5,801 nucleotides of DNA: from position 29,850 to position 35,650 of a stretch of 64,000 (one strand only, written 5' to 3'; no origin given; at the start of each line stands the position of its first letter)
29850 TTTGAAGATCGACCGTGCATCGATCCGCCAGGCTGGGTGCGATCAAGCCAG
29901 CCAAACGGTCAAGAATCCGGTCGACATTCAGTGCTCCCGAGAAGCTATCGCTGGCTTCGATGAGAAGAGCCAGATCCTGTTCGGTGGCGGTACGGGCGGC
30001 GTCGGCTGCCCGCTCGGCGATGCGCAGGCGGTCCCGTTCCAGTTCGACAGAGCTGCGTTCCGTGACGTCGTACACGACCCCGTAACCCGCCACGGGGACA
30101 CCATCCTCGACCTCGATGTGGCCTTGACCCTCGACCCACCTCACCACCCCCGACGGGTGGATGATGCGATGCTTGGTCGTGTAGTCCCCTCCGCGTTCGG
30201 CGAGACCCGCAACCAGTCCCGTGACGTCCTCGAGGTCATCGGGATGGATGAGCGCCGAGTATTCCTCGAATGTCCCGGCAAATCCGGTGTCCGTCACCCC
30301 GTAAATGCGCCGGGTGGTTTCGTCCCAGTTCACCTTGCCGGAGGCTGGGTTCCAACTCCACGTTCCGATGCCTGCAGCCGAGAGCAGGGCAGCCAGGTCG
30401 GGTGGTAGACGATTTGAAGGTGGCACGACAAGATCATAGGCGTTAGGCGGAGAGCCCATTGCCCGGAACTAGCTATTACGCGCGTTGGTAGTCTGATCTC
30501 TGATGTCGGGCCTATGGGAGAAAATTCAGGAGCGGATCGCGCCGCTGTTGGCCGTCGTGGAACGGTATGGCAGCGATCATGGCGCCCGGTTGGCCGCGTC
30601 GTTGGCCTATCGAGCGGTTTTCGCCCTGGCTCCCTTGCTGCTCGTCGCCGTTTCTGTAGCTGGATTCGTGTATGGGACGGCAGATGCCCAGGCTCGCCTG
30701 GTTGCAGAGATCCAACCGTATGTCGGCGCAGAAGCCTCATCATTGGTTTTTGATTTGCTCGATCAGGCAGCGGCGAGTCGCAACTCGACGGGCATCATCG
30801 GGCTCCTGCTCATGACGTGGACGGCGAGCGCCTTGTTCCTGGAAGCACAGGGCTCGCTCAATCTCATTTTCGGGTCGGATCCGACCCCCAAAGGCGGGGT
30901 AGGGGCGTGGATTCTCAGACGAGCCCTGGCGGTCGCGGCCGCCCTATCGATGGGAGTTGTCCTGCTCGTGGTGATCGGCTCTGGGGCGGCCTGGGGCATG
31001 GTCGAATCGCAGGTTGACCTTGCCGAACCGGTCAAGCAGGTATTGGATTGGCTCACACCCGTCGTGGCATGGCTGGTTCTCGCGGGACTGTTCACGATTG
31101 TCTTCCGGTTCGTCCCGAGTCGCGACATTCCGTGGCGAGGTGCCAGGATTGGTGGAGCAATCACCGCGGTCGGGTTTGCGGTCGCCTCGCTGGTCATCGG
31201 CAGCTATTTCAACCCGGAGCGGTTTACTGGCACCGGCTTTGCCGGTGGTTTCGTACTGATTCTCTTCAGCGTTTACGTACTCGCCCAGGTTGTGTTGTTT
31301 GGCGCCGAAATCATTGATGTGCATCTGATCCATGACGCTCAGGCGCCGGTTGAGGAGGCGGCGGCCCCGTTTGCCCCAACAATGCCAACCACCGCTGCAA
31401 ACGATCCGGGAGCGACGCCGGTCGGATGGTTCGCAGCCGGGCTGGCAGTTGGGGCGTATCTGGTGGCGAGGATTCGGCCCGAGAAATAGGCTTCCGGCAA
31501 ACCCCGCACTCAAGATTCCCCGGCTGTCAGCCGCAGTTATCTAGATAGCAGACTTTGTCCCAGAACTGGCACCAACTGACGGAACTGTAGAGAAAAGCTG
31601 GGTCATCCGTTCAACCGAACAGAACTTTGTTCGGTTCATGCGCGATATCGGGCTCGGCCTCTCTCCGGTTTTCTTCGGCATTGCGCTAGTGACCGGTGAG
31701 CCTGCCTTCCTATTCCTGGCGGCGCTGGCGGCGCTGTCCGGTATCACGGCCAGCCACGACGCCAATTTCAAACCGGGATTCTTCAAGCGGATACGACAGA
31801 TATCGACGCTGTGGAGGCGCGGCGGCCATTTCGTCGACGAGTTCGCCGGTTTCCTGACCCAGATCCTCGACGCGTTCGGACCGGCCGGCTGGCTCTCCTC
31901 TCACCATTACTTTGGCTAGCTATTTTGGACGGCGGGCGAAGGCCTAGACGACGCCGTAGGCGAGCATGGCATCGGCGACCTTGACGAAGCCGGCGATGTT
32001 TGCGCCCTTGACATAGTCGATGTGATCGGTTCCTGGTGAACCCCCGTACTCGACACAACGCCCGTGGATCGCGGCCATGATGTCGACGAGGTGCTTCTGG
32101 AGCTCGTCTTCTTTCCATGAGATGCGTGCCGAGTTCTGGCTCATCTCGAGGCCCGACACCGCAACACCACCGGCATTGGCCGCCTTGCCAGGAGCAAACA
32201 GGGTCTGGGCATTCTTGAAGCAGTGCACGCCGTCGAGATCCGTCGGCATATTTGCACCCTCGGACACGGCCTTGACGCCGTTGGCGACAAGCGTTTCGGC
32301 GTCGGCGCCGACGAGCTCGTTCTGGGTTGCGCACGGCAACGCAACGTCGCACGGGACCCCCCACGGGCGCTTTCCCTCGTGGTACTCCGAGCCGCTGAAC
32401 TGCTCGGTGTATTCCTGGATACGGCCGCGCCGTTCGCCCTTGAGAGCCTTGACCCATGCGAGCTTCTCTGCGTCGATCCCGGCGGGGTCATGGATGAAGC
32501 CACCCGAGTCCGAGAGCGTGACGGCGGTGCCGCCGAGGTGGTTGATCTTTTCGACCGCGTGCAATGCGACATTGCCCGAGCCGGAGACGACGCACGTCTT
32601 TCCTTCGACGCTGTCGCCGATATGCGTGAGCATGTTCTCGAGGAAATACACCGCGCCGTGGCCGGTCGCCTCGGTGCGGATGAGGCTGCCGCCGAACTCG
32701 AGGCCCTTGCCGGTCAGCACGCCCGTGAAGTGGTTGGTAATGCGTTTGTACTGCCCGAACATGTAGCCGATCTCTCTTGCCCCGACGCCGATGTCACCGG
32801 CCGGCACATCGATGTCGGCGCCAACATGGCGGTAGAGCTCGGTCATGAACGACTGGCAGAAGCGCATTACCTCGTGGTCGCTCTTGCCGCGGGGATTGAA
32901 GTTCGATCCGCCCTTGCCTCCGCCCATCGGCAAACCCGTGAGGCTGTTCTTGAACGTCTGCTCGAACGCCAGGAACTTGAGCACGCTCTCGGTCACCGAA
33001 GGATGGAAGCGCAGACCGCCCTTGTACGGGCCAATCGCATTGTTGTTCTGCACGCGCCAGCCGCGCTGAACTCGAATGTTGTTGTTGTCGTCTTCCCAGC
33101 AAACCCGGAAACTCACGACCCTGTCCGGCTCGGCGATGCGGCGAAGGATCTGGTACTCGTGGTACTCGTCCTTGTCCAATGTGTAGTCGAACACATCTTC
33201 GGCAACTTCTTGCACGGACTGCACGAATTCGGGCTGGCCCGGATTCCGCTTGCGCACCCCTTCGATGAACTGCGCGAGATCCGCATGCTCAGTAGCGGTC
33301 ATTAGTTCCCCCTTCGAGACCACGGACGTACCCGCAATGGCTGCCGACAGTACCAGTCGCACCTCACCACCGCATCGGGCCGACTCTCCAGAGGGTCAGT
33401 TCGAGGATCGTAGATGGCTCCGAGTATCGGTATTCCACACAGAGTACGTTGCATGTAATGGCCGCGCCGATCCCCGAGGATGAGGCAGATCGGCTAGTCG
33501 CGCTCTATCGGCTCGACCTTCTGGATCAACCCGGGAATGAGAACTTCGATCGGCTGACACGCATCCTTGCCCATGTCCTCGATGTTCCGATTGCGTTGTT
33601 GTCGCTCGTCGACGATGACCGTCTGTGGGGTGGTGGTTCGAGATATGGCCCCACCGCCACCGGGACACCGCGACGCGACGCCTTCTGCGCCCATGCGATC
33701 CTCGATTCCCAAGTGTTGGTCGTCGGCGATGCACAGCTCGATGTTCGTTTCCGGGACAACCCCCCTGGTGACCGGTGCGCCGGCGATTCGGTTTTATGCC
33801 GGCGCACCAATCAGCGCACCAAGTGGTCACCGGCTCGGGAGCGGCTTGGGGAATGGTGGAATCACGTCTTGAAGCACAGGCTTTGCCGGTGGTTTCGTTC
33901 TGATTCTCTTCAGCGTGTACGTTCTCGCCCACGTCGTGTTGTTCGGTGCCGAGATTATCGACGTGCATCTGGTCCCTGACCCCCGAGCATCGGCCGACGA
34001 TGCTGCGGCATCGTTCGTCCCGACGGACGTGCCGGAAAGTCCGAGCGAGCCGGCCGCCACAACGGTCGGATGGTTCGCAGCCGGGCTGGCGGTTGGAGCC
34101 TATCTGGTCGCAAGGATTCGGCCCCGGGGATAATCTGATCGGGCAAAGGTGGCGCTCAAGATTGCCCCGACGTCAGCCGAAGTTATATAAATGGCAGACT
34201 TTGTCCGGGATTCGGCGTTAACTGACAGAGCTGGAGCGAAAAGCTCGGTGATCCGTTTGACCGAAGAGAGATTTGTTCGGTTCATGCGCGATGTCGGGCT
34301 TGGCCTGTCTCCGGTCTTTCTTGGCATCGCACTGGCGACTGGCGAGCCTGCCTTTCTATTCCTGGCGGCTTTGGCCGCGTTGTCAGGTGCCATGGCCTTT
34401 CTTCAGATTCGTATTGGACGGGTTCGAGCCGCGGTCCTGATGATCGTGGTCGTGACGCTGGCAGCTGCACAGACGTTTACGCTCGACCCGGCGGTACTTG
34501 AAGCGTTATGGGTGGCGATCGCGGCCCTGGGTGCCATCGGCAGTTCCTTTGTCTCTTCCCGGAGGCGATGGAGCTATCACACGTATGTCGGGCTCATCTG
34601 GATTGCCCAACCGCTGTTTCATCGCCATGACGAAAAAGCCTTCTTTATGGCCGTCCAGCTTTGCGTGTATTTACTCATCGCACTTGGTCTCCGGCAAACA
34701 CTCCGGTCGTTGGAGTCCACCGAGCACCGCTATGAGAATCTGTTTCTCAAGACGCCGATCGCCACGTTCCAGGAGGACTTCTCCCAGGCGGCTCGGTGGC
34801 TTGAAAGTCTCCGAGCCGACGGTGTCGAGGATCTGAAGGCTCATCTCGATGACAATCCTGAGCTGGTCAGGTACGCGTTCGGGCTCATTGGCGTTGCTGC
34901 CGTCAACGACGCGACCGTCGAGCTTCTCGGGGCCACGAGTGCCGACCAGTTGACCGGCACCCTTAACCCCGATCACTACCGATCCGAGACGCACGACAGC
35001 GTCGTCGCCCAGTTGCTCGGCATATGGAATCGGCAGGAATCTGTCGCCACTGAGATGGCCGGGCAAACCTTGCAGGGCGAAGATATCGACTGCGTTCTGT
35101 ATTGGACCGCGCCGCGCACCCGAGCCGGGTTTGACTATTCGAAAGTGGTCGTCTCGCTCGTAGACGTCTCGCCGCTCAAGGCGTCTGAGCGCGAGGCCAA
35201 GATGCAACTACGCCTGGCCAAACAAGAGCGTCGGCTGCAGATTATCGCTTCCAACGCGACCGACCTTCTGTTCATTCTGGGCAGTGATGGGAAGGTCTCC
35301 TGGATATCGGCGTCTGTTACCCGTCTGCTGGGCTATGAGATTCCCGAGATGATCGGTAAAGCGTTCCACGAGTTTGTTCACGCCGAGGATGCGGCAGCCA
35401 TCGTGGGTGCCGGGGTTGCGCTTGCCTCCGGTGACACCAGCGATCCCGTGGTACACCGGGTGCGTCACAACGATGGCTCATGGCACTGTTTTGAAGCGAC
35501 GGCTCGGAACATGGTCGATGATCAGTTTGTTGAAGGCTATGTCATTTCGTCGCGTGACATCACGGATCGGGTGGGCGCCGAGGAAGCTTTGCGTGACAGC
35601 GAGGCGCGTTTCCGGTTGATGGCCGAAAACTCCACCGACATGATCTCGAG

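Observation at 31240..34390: Mosaic ~0.5-kb direct repeat flanking gdhA, creating chimeric gene fragments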

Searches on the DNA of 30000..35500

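Call 47: search_rna_families(source=window, start=30000, end=35500, threshold=evalue, max_evalue=0.1)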
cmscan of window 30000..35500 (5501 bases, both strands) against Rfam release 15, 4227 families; matches with E-value up to 0.1: 0.
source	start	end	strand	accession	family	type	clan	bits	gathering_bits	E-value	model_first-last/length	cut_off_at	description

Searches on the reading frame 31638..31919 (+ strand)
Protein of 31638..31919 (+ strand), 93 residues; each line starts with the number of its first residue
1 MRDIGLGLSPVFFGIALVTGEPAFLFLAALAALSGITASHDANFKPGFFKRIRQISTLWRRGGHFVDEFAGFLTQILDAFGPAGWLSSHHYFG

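Call 5: search_protein_families(library=pfam, proteins=[window:31638-31919:+], max_evalue=0.01)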
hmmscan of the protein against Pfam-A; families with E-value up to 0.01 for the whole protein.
window:31638-31919:+ (93 aa): 0 families

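Call 51: find_encoding_contigs(protein=window:31638-31919:+, flank=5000, max_places=5)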
Protein window:31638-31919:+ (93 aa): no gene with exactly this product is on record in the collection.

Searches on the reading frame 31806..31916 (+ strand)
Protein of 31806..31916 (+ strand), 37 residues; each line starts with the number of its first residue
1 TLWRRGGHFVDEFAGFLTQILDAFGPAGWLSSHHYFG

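Call 62: search_protein_representatives(protein=window:31806-31916:+)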
Query: 37 residues. Proteins with E-value up to 0.001 (for the whole library): 3; up to 1e-10: 1; up to 1e-30: 0. The best 3 are listed.
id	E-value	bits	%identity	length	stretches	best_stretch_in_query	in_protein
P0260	1.6e-18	80.5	100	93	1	1-37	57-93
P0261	3.0e-07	45.8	-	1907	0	-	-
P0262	9.2e-05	38.2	56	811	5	10-25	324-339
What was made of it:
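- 31638..31919 (+): Chimeric 93-aa ORF: kinase codons 32-69, then X codons 84-107, then 35 codons of unknown origin. It is probably a by-product of the rearrangement. The only library match is itself (P0260, call 62).
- Tried and rejected: A search of 1.84 billion representative proteins with its reading frame found only the window's own ORF (call 62).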
